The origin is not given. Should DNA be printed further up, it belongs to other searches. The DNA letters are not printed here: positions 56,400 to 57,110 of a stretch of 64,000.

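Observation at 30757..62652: Secreted RHS cocoon / YD-dockerin / giant adhesin-like gene neighbourhood with no recognisable delivery machinery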

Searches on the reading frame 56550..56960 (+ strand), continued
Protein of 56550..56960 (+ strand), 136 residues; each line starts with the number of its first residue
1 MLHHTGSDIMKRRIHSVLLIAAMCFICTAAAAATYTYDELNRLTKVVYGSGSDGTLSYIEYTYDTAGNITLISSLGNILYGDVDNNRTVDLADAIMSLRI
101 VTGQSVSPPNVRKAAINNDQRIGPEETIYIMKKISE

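Call 40: search_protein_representatives(alignment_id=A1)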
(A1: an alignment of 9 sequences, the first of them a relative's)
Query: 9 sequences, 127 profile positions. Proteins with E-value up to 0.001 (for the whole library): 31369; up to 1e-10: 4825; up to 1e-30: 48. The best 150 are listed.
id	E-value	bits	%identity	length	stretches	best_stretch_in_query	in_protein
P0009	1.9e-61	221.8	-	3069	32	23-64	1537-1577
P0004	3.4e-59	214.5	-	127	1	1-127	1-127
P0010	3.7e-53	195.0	-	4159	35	21-63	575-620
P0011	5.8e-48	178.2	-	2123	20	21-65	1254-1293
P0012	6.5e-47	174.8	-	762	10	69-124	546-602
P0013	6.2e-46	171.7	-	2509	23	21-67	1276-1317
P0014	1.5e-42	160.8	-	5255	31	20-63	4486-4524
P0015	4.1e-41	156.1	-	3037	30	19-64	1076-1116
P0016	1.4e-40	154.3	-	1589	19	16-64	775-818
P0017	2.7e-40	153.4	-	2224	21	19-67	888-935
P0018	9.4e-40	151.7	-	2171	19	21-69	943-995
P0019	3.2e-39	150.0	-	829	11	13-61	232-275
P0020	3.7e-39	149.8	-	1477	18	19-62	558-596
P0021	5.0e-39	149.3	-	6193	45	17-64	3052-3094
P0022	8.1e-39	148.7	-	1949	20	20-64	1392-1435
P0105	2.8e-27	111.4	-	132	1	10-127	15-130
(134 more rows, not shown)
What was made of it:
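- At least 17 full-length clusters among the top 150 representatives (call 40).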

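Call 43: search_protein_families(library=pfam, alignment_id=A2, max_evalue=0.01)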
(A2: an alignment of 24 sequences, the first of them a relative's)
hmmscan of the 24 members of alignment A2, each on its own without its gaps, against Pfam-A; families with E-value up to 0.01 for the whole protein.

A. member 1, P0001 (127 aa): 1 family
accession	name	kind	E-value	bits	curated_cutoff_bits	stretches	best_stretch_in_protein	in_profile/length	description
PF05593.20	RHS_repeat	-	3.2e-07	31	22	1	25-43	19-37/38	RHS Repeat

B. families by the number of members that match (of 24 scanned): 9 families
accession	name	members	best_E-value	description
PF05593.20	RHS_repeat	23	2.5e-11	RHS Repeat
PF00404.24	Dockerin_1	14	6.9e-10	Dockerin type I domain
PF00036.39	EF-hand_1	9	2.5e-05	EF hand domain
PF13405.12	EF-hand_6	4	1.9e-05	EF-hand domain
PF13499.12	EF-hand_7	3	0.00045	EF-hand domain pair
PF13202.12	EF-hand_5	3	0.0015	EF hand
PF00281.24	Ribosomal_L5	1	0.006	Ribosomal protein L5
PF01839.29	FG-GAP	1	0.0071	FG-GAP repeat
PF13517.12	FG-GAP_3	1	0.0099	FG-GAP-like repeat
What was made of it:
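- Checked: 14 of 24 homologues hit Dockerin_1 at E<0.01, best 6.9e-10 (call 43).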

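Call 44: search_solved_structures(query=A2, max_evalue=0.001, show_alignments=0)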
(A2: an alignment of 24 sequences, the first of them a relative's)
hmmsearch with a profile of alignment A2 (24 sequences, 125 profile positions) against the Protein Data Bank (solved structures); distinct sequences matched with E-value up to 0.001: 55.
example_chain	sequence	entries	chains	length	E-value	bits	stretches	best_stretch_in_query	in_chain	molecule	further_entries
8h8a_A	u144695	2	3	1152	4.3e-24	87.6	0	22-59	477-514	Putative Rhs-family protein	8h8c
8h8b_A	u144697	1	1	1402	1.2e-22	83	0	22-59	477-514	Putative Rhs-family protein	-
8qjb_A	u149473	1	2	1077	6.3e-14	54.8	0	25-64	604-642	T6SS-associated Rhs core domain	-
8qjd_A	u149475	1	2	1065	6.9e-14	54.7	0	25-64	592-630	Salmonella bongori Rhs core domain (residues 360-1420)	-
8cp6_B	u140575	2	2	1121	1.3e-13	53.8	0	28-62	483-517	Toxin protein Tse5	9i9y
8qjc_A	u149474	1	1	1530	1.6e-12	50.2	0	25-63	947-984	T6SS-associated Rhs core and toxin domain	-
7q97_A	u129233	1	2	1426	2.7e-12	49.5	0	21-61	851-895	Rhs family protein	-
7pq5_L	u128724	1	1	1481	3.1e-11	46.1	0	17-72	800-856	Tre23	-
8qja_A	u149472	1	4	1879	1.1e-10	44.3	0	28-65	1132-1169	Putative type VI secretion system YD repeat-containing Rhs element Vgr protein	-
9ifo_A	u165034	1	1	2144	1.3e-10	44.1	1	19-63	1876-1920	Teneurin-Like Protein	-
9pt5_A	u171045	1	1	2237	2e-10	43.5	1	19-63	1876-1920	Teneurin-like protein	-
8uxt_A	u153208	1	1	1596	7.7e-10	41.6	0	24-76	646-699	Tse15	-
8uy4_A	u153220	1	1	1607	1e-09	41.2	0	24-76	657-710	Tse15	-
7bam_A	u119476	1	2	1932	7.5e-07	31.9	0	19-58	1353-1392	Teneurin-4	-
7ban_A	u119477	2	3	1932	7.5e-07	31.9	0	19-58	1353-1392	Teneurin-4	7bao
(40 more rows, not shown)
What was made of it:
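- On Dockerin type I (PF00404): The family profile matches PDB dockerins at E=3e-6 (call 44).
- Checked: The family profile matches whole solved dockerins down to E=3e-6 (call 44).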

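Call 51: find_encoding_contigs(protein=P0105, flank=10000, max_places=3)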
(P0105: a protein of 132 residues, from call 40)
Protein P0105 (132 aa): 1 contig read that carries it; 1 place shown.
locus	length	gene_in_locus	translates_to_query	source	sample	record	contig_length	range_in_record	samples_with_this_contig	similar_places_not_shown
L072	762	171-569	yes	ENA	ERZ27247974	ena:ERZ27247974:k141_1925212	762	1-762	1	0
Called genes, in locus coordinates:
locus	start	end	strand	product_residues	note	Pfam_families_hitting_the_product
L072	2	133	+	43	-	?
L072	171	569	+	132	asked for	PF05593:RHS_repeat (faint)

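Call 52: find_homologous_proteins(query=A2, max_evalue=1e-10)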
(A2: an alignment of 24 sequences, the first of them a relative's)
Query A2 (24 sequences) (127 aa, profile of the alignment): 279 proteins with E <= 1e-10 among 3464 candidates; the best 120 are listed.
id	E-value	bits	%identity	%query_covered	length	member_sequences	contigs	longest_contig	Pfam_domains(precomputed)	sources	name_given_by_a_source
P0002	2.9e-43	164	83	100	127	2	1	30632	PF05593.20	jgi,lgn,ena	-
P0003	6.7e-43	163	60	100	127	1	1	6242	PF05593.20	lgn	-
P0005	8.0e-43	163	59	99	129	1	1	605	PF05593.20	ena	-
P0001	1.1e-42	162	100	100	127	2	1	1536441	PF05593.20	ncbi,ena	-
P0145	2.0e-41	158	40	97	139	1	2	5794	PF05593.20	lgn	-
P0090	6.0e-40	153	36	97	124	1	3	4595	PF00404.25,PF05593.20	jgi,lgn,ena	-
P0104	9.1e-40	153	37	92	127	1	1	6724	PF05593.20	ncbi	-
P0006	2.1e-38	148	56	100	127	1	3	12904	-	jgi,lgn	jgi:hypothetical protein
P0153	2.3e-37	145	40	93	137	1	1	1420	PF05593.20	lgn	-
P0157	2.7e-37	145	39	99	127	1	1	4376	PF00404.25,PF05593.20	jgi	jgi:YD repeat-containing protein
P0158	1.1e-36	143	38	99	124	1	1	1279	PF00404.25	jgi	jgi:hypothetical protein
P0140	4.1e-35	138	36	99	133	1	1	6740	PF00404.25,PF05593.20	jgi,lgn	jgi:YD repeat-containing protein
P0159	3.4e-34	135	33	99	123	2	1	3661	PF00404.25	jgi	jgi:hypothetical protein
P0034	6.7e-34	134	32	97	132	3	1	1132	PF05593.20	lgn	-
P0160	2.1e-33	132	35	94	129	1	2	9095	PF05593.20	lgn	-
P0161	1.2e-32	130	44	84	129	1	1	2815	PF05593.20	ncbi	-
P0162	9.2e-32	127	39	98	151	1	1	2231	PF05593.20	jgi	jgi:YD repeat-containing protein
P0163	1.3e-31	127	33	100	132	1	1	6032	PF05593.20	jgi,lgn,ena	-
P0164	3.3e-31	125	33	95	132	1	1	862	PF05593.20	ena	-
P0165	6.9e-31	124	40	83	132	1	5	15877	PF05593.20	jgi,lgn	jgi:hypothetical protein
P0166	8.1e-31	124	32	99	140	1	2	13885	PF05593.20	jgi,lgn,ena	-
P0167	8.9e-31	124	35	94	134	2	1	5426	PF05593.20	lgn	-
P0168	1.4e-30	123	37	96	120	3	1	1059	PF05593.20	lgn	-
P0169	3.1e-30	122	36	100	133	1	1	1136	PF05593.20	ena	-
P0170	3.9e-30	122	38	98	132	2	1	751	PF05593.20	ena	-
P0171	9.9e-28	114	48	43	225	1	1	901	PF05593.20,PF00041.28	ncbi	-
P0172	4.2e-25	106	33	97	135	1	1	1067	PF00404.25,PF05593.20,PF25023.2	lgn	-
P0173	5.5e-25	105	32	85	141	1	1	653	PF00404.25,PF05593.20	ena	-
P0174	3.5e-24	103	38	51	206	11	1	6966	PF05593.20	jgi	-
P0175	5.9e-24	102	34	89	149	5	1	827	PF00404.25,PF05593.20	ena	-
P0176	9.6e-24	101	30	99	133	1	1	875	PF00404.25,PF05593.20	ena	-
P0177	1.4e-23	101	31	86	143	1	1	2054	PF00404.25,PF05593.20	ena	-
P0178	4.1e-23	99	41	54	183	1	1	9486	PF05593.20,PF25023.2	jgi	-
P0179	6.9e-23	98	38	74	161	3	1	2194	PF13405.13,PF00404.25,PF05593.20,PF13499.13,PF13202.13,PF00036.39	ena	-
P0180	1.0e-22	98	37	48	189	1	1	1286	PF05593.20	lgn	-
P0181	2.7e-22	96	29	93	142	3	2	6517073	PF05593.20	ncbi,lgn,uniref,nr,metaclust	ncbi:hypothetical protein Dalk_4503 [Desulfatibacillum aliphaticivorans]|uniref:YD repeat protein n=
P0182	6.8e-22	95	50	32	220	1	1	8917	PF05593.20,PF25023.2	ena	-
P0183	9.7e-22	95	33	98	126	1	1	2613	PF00404.25,PF05593.20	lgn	-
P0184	1.3e-21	94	38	87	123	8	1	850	PF00404.25,PF05593.20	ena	-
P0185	1.6e-21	94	31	89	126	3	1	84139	PF00404.25,PF05593.20,PF00036.39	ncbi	-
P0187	2.8e-21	93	29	92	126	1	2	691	PF00404.25,PF05593.20,PF00036.39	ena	-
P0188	9.5e-21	91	29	100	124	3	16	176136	PF00404.25,PF05593.20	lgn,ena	-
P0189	1.9e-20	90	33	83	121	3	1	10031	PF00404.25,PF05593.20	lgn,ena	-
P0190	2.1e-20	90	31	86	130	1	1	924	PF00404.25,PF05593.20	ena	-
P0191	2.2e-20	90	44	32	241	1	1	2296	PF05593.20,PF25023.2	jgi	jgi:YD repeat-containing protein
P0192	4.3e-20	89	36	86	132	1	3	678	PF00404.25,PF05593.20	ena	-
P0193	4.6e-20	89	35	87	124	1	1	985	PF00404.25,PF05593.20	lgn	-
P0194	5.0e-20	89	32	92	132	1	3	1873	PF00404.25,PF05593.20,PF25023.2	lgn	-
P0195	6.2e-20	89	47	27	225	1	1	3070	PF05593.20,PF25023.2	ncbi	ncbi:MAG: RHS repeat domain-containing protein, partial [Terriglobales bacterium]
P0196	8.3e-20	88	31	100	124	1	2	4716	PF00404.25,PF05593.20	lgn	-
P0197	9.3e-20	88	29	100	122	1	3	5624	PF00404.25,PF05593.20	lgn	-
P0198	9.4e-20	88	38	66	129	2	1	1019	PF00404.25,PF05593.20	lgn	-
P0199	9.6e-20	88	34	92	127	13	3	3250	PF00404.25,PF05593.20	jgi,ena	-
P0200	1.0e-19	88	44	28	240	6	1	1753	PF05593.20,PF25023.2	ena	-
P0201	1.5e-19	88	35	87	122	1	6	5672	PF00404.25,PF05593.20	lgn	-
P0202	1.9e-19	87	35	76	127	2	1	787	PF00404.25,PF05593.20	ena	-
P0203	2.7e-19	87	34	51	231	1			PF05593.20,PF25023.2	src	-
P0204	2.8e-19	87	49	29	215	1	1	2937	PF05593.20,PF25023.2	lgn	-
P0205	3.2e-19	87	31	100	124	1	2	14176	PF00404.25,PF05593.20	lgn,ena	-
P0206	3.7e-19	86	29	100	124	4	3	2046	PF00404.25,PF05593.20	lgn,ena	-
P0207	3.8e-19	86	30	94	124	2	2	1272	PF00404.25,PF05593.20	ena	-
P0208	4.3e-19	86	34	87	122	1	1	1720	PF00404.25,PF05593.20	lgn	-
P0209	4.4e-19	86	30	85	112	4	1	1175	PF00404.25,PF05593.20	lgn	-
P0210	4.5e-19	86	29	46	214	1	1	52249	PF05593.20,PF25023.2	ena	-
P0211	6.4e-19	86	38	50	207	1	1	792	PF05593.20,PF25023.2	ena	-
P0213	7.6e-19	85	29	100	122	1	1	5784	PF00404.25,PF05593.20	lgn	-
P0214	7.6e-19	85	29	92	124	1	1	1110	PF00404.25,PF05593.20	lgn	-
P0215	8.8e-19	85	38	66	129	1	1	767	PF00404.25,PF05593.20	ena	-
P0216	1.2e-18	85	41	36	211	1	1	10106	PF05593.20,PF25023.2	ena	-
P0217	1.2e-18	85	33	83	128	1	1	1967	PF00404.25,PF05593.20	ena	-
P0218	1.3e-18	85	38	80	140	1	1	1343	PF05593.20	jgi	jgi:YD repeat-containing protein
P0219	1.4e-18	84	50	28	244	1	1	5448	PF05593.20,PF25023.2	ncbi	-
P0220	1.8e-18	84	47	30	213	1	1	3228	PF05593.20,PF25023.2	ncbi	ncbi:MAG: hypothetical protein ABW160_22120, partial [Candidatus Thiodiazotropha sp. 4PDIV1]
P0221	2.6e-18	84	31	90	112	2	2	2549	PF00404.25,PF05593.20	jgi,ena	jgi:YD repeat-containing protein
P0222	3.4e-18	83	48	35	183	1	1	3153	PF05593.20,PF25023.2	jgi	jgi:YD repeat-containing protein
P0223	4.0e-18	83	62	10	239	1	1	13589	PF05593.20,PF25023.2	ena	-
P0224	4.4e-18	83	34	68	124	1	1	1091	PF00404.25,PF05593.20,PF25023.2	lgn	-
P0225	6.2e-18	82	46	29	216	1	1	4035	PF05593.20,PF25023.2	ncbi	ncbi:MAG: hypothetical protein ACI4GW_02310, partial [Lachnospiraceae bacterium]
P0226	1.0e-17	82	35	79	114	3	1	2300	PF00404.25,PF05593.20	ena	-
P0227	1.2e-17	81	36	43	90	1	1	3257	PF00404.25,PF00036.39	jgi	jgi:hypothetical protein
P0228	1.6e-17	81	28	92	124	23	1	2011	PF00404.25,PF05593.20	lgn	-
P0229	1.8e-17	81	37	72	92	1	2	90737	PF00404.25,PF05593.20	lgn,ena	-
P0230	2.1e-17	81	35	43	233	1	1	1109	PF05593.20,PF25023.2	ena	-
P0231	2.2e-17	81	36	66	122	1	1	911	PF00404.25,PF05593.20,PF13202.13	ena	-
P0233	3.3e-17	80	40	43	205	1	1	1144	PF00404.25,PF13499.13,PF00036.39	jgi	jgi:hypothetical protein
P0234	3.6e-17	80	29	89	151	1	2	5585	PF05593.20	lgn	-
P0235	3.9e-17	80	30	98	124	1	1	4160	PF00404.25,PF05593.20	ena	-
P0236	4.2e-17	80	49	29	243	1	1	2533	PF05593.20,PF25023.2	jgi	-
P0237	4.9e-17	79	51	40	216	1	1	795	PF13405.13,PF22352.3,PF00801.27,PF00404.25,PF05593.20,PF13499.13,PF00036.39,PF18911.7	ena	-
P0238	7.2e-17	79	36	62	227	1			PF05593.20,PF25023.2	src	-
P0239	8.4e-17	79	43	39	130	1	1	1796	PF05593.20,PF25023.2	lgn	-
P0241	1.0e-16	78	46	51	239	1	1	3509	PF05593.20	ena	-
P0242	1.0e-16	78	36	43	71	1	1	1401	PF00404.25,PF00036.39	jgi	jgi:hypothetical protein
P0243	1.7e-16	78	41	32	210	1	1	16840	PF05593.20,PF25023.2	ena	-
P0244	1.8e-16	78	40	61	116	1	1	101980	PF00404.25,PF05593.20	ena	-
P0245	2.2e-16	77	53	27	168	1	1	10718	PF05593.20,PF25023.2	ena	-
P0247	2.2e-16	77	40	43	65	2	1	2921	PF00404.25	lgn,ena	-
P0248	3.4e-16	77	51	28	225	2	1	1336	PF05593.20,PF25023.2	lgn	-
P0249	3.4e-16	77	41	48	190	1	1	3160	PF00404.25,PF05593.20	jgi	jgi:YD repeat-containing protein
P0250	3.6e-16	77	39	48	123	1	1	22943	PF05593.20,PF25023.2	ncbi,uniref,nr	ncbi:RHS repeat protein [Leucothrix arctica]|uniref:Teneurin-like YD-shell domain-containing protein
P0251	4.5e-16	76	46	29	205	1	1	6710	PF05593.20,PF25023.2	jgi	jgi:YD repeat-containing protein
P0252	6.9e-16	76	35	51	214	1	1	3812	PF00404.25,PF05593.20,PF25023.2,PF02368.25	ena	-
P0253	7.4e-16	76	39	66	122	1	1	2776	PF00404.25,PF05593.20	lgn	-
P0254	7.9e-16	76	34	51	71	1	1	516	PF00404.25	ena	-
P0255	8.7e-16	75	38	42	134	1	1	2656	PF13715.13,PF00404.25,PF13620.13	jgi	-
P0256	1.1e-15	75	35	41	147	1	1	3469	PF05593.20,PF25023.2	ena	-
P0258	1.5e-15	75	46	32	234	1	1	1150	PF05593.20,PF25023.2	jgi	jgi:YD repeat-containing protein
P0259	1.5e-15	75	40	39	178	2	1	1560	PF05593.20,PF25023.2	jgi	-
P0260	1.5e-15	75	42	20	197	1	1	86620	PF05593.20,PF25023.2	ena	-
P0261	1.6e-15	75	43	28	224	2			PF05593.20,PF25023.2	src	-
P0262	2.1e-15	74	32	48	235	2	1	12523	PF05593.20,PF25023.2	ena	-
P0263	2.2e-15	74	41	35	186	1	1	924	PF05593.20,PF25023.2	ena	-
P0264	2.5e-15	74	37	46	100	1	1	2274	PF00404.25,PF00036.39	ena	-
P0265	2.5e-15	74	43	29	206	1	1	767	PF05593.20,PF25023.2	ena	-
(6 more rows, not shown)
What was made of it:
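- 279 hits at E<1e-10, most of them 112-151 aa with precomputed PF00404 + PF05593 (call 52).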

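Call 53: find_encoding_contigs(protein=P0181, flank=10000, max_places=2)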
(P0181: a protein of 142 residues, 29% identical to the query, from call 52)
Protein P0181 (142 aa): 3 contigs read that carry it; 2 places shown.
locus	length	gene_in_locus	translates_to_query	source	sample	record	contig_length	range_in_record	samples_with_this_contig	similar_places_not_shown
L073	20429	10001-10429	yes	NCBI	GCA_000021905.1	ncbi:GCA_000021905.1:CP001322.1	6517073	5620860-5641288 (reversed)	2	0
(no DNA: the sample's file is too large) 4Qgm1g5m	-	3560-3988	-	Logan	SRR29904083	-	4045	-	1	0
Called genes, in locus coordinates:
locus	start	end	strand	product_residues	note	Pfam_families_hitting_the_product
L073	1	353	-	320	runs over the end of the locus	PF12760:Zn_ribbon_IS1595, PF12762:DDE_Tnp_IS1595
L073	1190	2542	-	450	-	PF03631:Virul_fac_BrkB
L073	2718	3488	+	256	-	PF01012:ETF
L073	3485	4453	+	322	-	PF01012:ETF, PF00766:ETF_alpha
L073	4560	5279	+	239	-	PF00117:GATase, PF07722:Peptidase_C26 (weak)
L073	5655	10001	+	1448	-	PF25023:TEN_YD-shell, PF05593:RHS_repeat, PF25023:TEN_YD-shell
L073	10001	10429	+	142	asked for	PF05593:RHS_repeat (faint)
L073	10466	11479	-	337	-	-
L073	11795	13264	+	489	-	PF00583:Acetyltransf_1 (weak)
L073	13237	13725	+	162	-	-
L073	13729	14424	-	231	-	PF01209:Ubie_methyltran, PF13489:Methyltransf_23, PF05175:MTS (faint), PF08241:Methyltransf_11, PF08242:Methyltransf_12, PF13649:Methyltransf_25, PF13847:Methyltransf_31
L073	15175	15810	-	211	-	PF02517:Rce1-like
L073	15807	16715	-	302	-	PF01040:UbiA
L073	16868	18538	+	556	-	PF03485:Arg_tRNA_synt_N, PF00750:tRNA-synt_1d, PF05746:DALR_1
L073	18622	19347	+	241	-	PF05036:SPOR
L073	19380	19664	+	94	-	PF02686:GatC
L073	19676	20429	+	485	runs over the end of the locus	PF01425:Amidase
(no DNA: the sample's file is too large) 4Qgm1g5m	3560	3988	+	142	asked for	PF05593:RHS_repeat (faint)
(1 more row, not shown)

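Call 54: find_encoding_contigs(protein=P0185, flank=10000, max_places=2)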
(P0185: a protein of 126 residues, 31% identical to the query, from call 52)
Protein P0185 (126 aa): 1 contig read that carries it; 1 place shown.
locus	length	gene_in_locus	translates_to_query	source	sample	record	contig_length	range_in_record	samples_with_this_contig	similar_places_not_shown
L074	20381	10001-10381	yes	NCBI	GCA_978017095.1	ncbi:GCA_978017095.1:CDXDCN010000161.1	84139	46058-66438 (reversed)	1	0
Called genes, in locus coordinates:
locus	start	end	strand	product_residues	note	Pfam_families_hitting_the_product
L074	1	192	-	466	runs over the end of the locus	PF04371:PAD_porph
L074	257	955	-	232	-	PF13529:Peptidase_C39_2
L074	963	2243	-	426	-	PF04371:PAD_porph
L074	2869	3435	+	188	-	PF13310:Virulence_RhuM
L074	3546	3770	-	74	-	PF14053:DUF4248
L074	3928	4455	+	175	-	PF18291:HU-HIG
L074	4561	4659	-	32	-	-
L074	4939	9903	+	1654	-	PF13306:LRR_5, PF20148:DUF6531 (weak), PF05593:RHS_repeat (weak), PF25023:TEN_YD-shell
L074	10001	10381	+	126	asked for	PF05593:RHS_repeat (weak), PF00036:EF-hand_1 (faint), PF00404:Dockerin_1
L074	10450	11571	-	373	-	PF12833:HTH_18, PF00165:HTH_AraC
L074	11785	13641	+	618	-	PF13448:DUF4114 (faint), PF16130:DUF4842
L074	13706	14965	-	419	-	PF12698:ABC2_membrane_3, PF01061:ABC2_membrane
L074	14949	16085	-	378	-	PF12698:ABC2_membrane_3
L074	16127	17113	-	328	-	PF00364:Biotin_lipoyl (faint), PF25917:BSH_RND (weak), PF25973:BSH_CzcB (faint), PF25881:HH_YBHG, PF25876:HH_MFP_RND (weak)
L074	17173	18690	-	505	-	PF02321:OEP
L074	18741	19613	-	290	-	PF28533:DUF8429, PF28532:DUF8428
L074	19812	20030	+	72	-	PF14899:DUF4492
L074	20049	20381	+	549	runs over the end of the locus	PF01654:Cyt_bd_oxida_I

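Call 55: find_encoding_contigs(protein=P0188, flank=10000, max_places=2)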
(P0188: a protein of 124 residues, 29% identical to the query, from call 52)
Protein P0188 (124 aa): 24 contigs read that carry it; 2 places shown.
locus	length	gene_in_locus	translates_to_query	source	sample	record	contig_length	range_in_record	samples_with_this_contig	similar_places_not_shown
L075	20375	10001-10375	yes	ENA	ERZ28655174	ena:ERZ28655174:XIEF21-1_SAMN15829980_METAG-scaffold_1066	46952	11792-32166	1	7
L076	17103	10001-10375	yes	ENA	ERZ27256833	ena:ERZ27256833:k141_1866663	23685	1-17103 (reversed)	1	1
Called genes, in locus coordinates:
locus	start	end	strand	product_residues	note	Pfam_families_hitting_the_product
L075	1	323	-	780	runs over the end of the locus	PF13620:CarboxypepD_reg (faint)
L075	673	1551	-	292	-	PF00763:THF_DHG_CYH, PF02882:THF_DHG_CYH_C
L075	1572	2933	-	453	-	PF02881:SRP54_N, PF06414:Zeta_toxin (faint), PF13401:AAA_22 (weak), PF00448:SRP54, PF02978:SRP_SPB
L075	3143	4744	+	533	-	PF01637:ATPase_2 (faint), PF13191:AAA_16 (weak), PF13401:AAA_22 (weak), PF14516:AAA_35, PF24883:NPHP3_N (weak)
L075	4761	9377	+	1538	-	PF20148:DUF6531 (weak), PF25023:TEN_YD-shell, PF05593:RHS_repeat (weak), PF25023:TEN_YD-shell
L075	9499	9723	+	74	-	PF12668:DUF3791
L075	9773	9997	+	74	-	-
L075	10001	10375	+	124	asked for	PF05593:RHS_repeat, PF00404:Dockerin_1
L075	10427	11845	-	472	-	PF01235:Na_Ala_symp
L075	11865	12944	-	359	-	PF02677:QueH, PF01812:5-FTHF_cyc-lig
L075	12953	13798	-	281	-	PF27507:DjlA_TM, PF05099:TerB, PF00226:DnaJ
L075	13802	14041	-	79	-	PF04226:Transgly_assoc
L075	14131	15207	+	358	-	PF01494:FAD_binding_3, PF03486:HI0933_like (weak)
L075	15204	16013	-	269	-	PF00459:Inositol_P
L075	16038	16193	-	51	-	-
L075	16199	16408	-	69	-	-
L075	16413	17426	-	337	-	PF17761:DUF1016_N, PF06250:YhcG_C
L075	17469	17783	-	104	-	PF18135:Type_ISP_C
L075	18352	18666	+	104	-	PF07751:Abi_2 (weak)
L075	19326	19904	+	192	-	-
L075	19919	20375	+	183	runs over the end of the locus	-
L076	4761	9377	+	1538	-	PF20148:DUF6531 (weak), PF25023:TEN_YD-shell, PF05593:RHS_repeat (weak), PF25023:TEN_YD-shell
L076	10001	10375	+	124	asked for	PF05593:RHS_repeat, PF00404:Dockerin_1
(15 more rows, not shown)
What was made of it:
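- In L075 two 74-aa genes sit between the RHS gene and the partner (call 55). L075 has two small cytoplasmic genes in the immunity position (call 55). In L075 it follows two other small genes (call 55).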

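Call 66: find_encoding_contigs(protein=P0244, flank=10000, max_places=1)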
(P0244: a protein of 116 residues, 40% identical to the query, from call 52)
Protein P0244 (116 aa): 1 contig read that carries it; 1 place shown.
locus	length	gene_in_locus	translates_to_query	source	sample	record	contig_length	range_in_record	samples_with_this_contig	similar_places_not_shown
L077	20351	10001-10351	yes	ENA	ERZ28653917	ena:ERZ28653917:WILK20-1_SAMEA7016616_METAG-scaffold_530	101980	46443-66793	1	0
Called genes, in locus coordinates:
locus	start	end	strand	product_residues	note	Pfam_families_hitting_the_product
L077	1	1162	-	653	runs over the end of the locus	PF13306:LRR_5, PF13855:LRR_8 (faint), PF13306:LRR_5, PF26120:CBM_1st_SusF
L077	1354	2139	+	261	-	PF01427:Peptidase_M15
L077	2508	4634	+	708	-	PF08800:BT4734-like_N, PF05272:VapE-like_dom, PF19263:DUF5906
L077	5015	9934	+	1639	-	PF13306:LRR_5, PF13306:LRR_5, PF20148:DUF6531 (weak), PF25023:TEN_YD-shell, PF05593:RHS_repeat (weak), PF25023:TEN_YD-shell (weak), PF05593:RHS_repeat, PF25023:TEN_YD-shell, +2 more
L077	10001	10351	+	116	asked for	PF05593:RHS_repeat, PF00404:Dockerin_1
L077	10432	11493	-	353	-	PF00144:Beta-lactamase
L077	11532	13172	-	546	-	PF00664:ABC_membrane, PF00005:ABC_tran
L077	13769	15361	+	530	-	PF22848:ASD1_dom, PF06964:Alpha-L-AF_C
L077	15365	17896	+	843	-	PF22666:Glyco_hydro_2_N2, PF02837:Glyco_hydro_2_N (weak), PF00703:Glyco_hydro_2, PF17753:Ig_mannosidase (weak), PF18368:Ig_GlcNase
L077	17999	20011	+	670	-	PF00456:Transketolase_N, PF02779:Transket_pyr, PF22613:Transketolase_C_1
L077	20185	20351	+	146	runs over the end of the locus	PF02502:LacAB_rpiB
